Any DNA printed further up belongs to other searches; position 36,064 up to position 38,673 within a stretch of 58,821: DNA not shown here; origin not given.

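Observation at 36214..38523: A phage-encoded Cys-type sulfatase sits immediately upstream of the packaging genes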

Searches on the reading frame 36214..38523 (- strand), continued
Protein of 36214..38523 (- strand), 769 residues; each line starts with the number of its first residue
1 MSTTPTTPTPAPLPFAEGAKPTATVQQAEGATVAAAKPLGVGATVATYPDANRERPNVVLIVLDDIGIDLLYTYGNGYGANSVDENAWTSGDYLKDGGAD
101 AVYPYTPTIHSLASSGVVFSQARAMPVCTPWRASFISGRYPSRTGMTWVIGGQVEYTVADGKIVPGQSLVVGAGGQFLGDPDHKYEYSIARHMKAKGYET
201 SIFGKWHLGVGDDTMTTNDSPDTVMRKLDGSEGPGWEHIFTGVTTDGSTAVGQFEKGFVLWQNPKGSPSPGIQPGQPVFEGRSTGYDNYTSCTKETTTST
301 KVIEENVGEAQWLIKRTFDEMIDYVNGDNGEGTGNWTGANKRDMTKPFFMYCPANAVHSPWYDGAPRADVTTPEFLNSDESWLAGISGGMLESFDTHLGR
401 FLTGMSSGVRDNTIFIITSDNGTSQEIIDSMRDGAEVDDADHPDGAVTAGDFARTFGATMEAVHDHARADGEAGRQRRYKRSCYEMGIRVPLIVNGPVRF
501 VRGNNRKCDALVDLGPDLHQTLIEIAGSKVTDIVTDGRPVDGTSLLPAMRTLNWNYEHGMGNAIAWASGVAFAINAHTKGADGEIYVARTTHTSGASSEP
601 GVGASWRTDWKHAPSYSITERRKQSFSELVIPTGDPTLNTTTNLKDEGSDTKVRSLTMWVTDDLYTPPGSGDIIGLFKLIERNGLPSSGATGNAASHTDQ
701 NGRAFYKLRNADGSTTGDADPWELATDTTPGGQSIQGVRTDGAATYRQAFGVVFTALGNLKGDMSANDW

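Call 30: find_encoding_contigs(protein=P0123, flank=10000, max_places=4)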
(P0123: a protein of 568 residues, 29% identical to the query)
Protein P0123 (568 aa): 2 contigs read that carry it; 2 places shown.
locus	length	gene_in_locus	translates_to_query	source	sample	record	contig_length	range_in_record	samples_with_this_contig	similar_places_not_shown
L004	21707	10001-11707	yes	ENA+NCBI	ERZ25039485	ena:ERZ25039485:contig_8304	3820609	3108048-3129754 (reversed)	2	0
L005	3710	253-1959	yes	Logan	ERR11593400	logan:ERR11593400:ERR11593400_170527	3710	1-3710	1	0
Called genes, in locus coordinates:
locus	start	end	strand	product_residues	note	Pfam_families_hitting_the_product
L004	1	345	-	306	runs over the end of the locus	-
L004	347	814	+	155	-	PF22468:ACT_9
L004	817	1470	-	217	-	PF02518:HATPase_c, PF00072:Response_reg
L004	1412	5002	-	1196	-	PF01339:CheB_methylest, PF03705:CheR_N, PF01739:CheR, PF13596:PAS_10, PF00989:PAS, PF08448:PAS_4, PF13426:PAS_9, PF00512:HisKA, +2 more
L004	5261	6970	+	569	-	PF03485:Arg_tRNA_synt_N, PF00750:tRNA-synt_1d, PF05746:DALR_1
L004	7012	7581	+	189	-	PF00156:Pribosyltran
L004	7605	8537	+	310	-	PF04542:Sigma70_r2, PF04539:Sigma70_r3 (weak), PF04545:Sigma70_r4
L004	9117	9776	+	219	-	-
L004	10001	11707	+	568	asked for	PF00884:Sulfatase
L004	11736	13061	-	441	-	PF07690:MFS_1, PF11700:ATG22, PF07690:MFS_1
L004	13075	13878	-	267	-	PF00005:ABC_tran, PF13304:AAA_21 (weak)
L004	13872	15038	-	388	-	PF01032:FecCD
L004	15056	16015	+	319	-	PF01497:Peripla_BP_2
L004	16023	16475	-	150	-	-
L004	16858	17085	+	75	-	-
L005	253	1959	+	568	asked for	PF00884:Sulfatase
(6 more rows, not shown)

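Call 31: search_protein_families(library=phrogs, proteins=[L002:3-1499:+, L002:1502-1864:+, L002:1868-2332:+, L002:2334-2726:+, L002:2731-3135:+, L002:4935-5939:+, L002:5939-6145:+, L002:6142-6561:+], max_evalue=0.01)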
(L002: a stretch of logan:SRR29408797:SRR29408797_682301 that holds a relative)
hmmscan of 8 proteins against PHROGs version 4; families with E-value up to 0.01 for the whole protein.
L002:3-1499:+ (498 aa): 0 families

L002:1502-1864:+ (120 aa): 2 families
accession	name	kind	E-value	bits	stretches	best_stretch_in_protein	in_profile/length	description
phrog_30535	-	unknown function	1.8e-17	64.5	1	15-119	16-124/125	-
phrog_24810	-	unknown function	0.0024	18.4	1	41-68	3-30/60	-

L002:1868-2332:+ (154 aa): 0 families

L002:2334-2726:+ (130 aa): 0 families

L002:2731-3135:+ (134 aa): 1 family
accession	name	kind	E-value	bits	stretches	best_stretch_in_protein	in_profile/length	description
phrog_1084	-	unknown function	1e-09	39.5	1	33-133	11-116/123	unknown function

L002:4935-5939:+ (334 aa): 0 families

L002:5939-6145:+ (68 aa): 0 families

L002:6142-6561:+ (139 aa): 3 families
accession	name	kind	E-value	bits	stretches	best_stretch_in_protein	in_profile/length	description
phrog_23464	-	unknown function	0.001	18.8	1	21-93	87-159/539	-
phrog_5328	-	unknown function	0.0039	18.6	1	19-80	35-96/101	-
phrog_89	-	lysis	0.0089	17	0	4-57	5-58/143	Rz-like spanin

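Call 32: find_encoding_contigs(protein=P0124, flank=10000, max_places=3)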
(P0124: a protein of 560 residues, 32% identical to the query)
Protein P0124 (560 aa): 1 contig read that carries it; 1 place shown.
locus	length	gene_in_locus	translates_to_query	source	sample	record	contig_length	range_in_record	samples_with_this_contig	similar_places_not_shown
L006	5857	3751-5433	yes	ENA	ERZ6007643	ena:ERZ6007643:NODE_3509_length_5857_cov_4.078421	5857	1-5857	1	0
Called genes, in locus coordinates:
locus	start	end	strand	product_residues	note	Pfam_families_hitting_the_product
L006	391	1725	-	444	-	PF00884:Sulfatase, PF01663:Phosphodiest, PF16347:SGSH_C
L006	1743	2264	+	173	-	-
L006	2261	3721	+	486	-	-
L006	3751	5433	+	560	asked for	PF00884:Sulfatase, PF01663:Phosphodiest (weak)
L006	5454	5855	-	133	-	?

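Call 33: find_encoding_contigs(protein=P0125, flank=10000, max_places=3)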
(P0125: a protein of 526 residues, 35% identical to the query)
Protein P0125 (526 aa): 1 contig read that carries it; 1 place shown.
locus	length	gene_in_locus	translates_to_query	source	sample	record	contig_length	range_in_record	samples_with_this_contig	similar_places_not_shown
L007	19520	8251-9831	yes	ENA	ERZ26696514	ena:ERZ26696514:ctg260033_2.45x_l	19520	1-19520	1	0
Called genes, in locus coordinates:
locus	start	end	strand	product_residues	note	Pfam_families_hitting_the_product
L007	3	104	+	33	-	?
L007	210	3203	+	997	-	PF07549:Sec_GG (faint), PF21760:SecD_1st, PF22599:SecDF_P1_head, PF00873:ACR_tran (weak), PF02355:SecD_SecF_C, PF03176:MMPL (weak), PF02355:SecD_SecF_C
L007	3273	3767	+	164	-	-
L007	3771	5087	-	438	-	PF13167:GTP-bdg_N, PF03193:RsgA_GTPase (faint), PF16360:GTP-bdg_M, PF00009:GTP_EFTU (faint), PF01926:MMR_HSR1, PF02421:FeoB_N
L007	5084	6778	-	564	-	PF00890:FAD_binding_2, PF07992:Pyr_redox_2 (faint), PF02910:Succ_DH_flav_C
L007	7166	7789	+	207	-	PF01726:LexA_DNA_bind, PF12802:MarR_2 (faint), PF00717:Peptidase_S24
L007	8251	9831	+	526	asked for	PF00884:Sulfatase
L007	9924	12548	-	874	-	PF13229:Beta_helix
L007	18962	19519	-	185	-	?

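Call 39: find_related_loci(query=window:36214-38523:-, collection=viral_contigs, flank=10000)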
Query window:36214-38523:- (769 aa) in viral_contigs; peptide patterns used: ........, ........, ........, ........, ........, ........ (x = any residue, [..] = any of these).
No stretch of DNA in the collection matches any of the patterns.

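Call 41: find_related_loci(query=P0121, collection=viral_contigs, flank=10000)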
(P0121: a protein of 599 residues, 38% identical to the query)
Query P0121 (599 aa) in viral_contigs; peptide patterns used: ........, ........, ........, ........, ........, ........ (x = any residue, [..] = any of these).
1 stretches matched a pattern, but none encodes a relative of the query by tblastn (E <= 1e-3).

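Call 42: list_cluster_members(proteins=[P0123, P0124, P0125, P0129, P0133, P0134, P0121, P0170])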
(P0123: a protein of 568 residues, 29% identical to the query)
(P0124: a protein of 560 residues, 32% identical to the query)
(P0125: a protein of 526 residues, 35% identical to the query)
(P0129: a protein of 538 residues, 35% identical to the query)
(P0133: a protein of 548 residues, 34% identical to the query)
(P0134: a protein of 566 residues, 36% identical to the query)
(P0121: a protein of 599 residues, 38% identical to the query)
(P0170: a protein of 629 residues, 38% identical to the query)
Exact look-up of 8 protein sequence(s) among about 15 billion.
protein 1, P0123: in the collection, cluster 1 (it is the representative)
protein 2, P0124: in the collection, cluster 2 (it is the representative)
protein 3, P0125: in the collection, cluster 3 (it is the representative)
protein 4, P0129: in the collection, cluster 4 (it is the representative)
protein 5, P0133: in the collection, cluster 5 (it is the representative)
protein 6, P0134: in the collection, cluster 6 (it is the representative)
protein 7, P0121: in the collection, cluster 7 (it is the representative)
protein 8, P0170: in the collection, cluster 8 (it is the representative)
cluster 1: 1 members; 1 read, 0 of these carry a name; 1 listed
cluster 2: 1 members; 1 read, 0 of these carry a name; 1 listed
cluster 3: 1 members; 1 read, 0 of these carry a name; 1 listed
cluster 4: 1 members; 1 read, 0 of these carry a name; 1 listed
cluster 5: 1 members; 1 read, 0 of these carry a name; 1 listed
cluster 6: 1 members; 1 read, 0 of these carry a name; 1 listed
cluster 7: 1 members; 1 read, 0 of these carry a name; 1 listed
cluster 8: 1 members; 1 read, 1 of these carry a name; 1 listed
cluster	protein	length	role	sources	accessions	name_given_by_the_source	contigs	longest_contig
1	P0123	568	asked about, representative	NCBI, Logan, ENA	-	-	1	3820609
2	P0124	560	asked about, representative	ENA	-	-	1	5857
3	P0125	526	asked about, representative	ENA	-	-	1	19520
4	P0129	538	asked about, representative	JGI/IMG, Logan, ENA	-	-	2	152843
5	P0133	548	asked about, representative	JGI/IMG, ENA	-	-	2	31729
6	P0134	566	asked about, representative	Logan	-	-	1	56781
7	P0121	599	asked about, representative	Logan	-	-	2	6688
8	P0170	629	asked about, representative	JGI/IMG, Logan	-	arylsulfatase A-like enzyme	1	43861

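Call 43: find_encoding_contigs(protein=P0134, flank=10000, max_places=2)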
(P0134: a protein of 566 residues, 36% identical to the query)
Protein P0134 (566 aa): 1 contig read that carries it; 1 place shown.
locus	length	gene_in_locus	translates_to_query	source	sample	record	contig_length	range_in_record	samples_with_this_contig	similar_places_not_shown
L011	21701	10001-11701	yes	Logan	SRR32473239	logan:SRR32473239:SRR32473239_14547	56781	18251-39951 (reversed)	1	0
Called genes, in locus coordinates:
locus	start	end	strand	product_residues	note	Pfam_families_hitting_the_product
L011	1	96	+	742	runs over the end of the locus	PF01555:N6_N4_Mtase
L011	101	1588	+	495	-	PF00176:SNF2-rel_dom, PF04851:ResIII, PF00271:Helicase_C (weak)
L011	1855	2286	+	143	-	PF23984:DUF7307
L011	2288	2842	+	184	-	-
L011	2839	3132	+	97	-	PF24043:DUF7352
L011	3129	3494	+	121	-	-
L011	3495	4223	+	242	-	-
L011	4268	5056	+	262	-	-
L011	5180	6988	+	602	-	-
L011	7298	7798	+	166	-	PF07463:NUMOD4 (weak)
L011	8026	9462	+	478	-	PF00580:UvrD-helicase, PF13361:UvrD_C (weak), PF13538:UvrD_C_2 (faint)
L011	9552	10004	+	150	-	-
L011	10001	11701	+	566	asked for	PF00884:Sulfatase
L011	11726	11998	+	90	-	-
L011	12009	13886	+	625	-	-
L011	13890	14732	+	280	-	-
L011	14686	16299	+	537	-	-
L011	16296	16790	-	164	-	-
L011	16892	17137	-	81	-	-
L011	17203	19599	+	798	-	-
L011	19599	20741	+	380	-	-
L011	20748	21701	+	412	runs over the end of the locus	PF05065:Phage_capsid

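Call 44: find_encoding_contigs(protein=P0133, flank=10000, max_places=2)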
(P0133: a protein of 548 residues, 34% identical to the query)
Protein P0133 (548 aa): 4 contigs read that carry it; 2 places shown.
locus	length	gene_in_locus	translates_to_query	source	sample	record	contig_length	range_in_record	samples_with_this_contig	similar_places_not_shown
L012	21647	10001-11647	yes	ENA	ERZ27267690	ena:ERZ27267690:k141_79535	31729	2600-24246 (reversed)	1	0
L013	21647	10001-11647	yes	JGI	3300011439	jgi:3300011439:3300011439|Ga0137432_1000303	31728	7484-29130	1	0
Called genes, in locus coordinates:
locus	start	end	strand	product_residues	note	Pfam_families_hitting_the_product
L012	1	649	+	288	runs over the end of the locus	-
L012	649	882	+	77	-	-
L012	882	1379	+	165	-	-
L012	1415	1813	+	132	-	-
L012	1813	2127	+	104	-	-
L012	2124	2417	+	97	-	-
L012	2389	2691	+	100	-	-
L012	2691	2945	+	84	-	-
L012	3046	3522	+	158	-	-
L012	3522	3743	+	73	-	-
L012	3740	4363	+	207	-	-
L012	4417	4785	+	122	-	-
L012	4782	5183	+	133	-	-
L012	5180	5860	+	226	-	-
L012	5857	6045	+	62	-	-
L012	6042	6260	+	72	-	-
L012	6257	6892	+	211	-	-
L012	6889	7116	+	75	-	PF21983:NikA-like (weak)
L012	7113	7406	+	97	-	-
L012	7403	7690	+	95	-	-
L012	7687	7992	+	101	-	-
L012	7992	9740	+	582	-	PF00270:DEAD (weak), PF04851:ResIII, PF00271:Helicase_C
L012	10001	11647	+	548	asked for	PF00884:Sulfatase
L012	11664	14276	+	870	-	PF09250:Prim-Pol, PF08707:PriCT_2, PF13148:DUF3987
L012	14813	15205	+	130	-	-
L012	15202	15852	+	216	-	-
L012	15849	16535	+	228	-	PF05866:RusA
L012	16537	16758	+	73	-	-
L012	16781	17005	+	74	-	-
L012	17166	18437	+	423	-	PF02195:ParB_N (weak), PF01555:N6_N4_Mtase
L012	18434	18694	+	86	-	-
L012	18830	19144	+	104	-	-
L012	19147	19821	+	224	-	-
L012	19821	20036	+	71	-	-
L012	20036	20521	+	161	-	-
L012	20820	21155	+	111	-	-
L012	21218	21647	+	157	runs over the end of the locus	-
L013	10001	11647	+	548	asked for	PF00884:Sulfatase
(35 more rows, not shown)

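Call 60: find_encoding_contigs(protein=P0184, flank=10000, max_places=2)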
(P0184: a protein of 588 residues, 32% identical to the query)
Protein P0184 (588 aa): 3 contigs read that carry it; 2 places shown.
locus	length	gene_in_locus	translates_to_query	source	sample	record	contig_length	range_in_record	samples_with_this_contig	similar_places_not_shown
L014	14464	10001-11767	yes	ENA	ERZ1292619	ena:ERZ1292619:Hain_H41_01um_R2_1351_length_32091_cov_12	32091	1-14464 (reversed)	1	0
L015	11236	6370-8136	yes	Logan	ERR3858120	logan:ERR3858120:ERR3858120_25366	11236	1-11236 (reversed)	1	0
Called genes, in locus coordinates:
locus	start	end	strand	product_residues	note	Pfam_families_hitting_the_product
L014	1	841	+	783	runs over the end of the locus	PF10145:PhageMin_Tail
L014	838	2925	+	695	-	-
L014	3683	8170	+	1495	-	PF24801:FNIII-A_GpJ (faint), PF13385:Laminin_G_3, PF13550:Phage-tail_3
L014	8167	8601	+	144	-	-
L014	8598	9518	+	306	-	-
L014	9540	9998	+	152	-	-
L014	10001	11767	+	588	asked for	PF00884:Sulfatase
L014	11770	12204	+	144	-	-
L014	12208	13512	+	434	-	-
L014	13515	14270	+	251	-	-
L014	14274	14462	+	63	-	?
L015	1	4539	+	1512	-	?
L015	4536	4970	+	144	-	-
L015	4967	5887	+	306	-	-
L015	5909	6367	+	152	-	-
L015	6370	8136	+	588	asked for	PF00884:Sulfatase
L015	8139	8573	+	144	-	-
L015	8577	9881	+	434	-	-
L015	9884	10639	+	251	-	-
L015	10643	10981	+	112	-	-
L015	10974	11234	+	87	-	?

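Call 61: find_encoding_contigs(protein=P0189, flank=10000, max_places=2)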
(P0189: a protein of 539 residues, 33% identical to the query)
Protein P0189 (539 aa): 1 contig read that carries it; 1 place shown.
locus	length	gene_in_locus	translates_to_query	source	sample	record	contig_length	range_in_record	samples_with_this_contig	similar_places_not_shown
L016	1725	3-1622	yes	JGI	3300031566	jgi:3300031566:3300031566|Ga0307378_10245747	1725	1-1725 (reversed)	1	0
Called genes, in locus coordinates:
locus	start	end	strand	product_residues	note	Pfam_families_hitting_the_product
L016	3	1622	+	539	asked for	PF00884:Sulfatase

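Call 62: find_encoding_contigs(protein=P0129, flank=10000, max_places=2)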
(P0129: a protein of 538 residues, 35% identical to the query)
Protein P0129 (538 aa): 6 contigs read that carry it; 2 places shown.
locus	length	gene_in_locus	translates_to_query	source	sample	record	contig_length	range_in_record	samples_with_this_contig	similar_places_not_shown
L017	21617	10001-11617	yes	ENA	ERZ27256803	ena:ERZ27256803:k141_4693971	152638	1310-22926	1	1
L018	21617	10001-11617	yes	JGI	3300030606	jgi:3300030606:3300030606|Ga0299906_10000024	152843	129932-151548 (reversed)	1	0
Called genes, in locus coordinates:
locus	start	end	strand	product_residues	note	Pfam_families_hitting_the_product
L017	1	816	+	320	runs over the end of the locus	PF00850:Hist_deacetyl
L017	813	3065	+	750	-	PF05359:DUF748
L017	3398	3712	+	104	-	PF16762:RHH_6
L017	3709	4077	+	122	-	PF05016:ParE_toxin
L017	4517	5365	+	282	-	PF04055:Radical_SAM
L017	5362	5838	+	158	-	PF02481:DNA_processg_A (weak), PF18306:LDcluster4, PF03641:Lysine_decarbox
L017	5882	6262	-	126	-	-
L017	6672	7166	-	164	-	-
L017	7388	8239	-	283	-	PF04134:DCC1-like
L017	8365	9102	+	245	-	PF00005:ABC_tran, PF02463:SMC_N (faint), PF13304:AAA_21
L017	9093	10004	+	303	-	PF00950:ABC-3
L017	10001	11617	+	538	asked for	PF00884:Sulfatase, PF01663:Phosphodiest (weak)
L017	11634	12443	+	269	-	PF06439:3keto-disac_hyd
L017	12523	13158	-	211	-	PF01797:Y1_Tnp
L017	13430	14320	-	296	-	PF01261:AP_endonuc_2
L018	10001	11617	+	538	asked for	PF00884:Sulfatase, PF01663:Phosphodiest (weak)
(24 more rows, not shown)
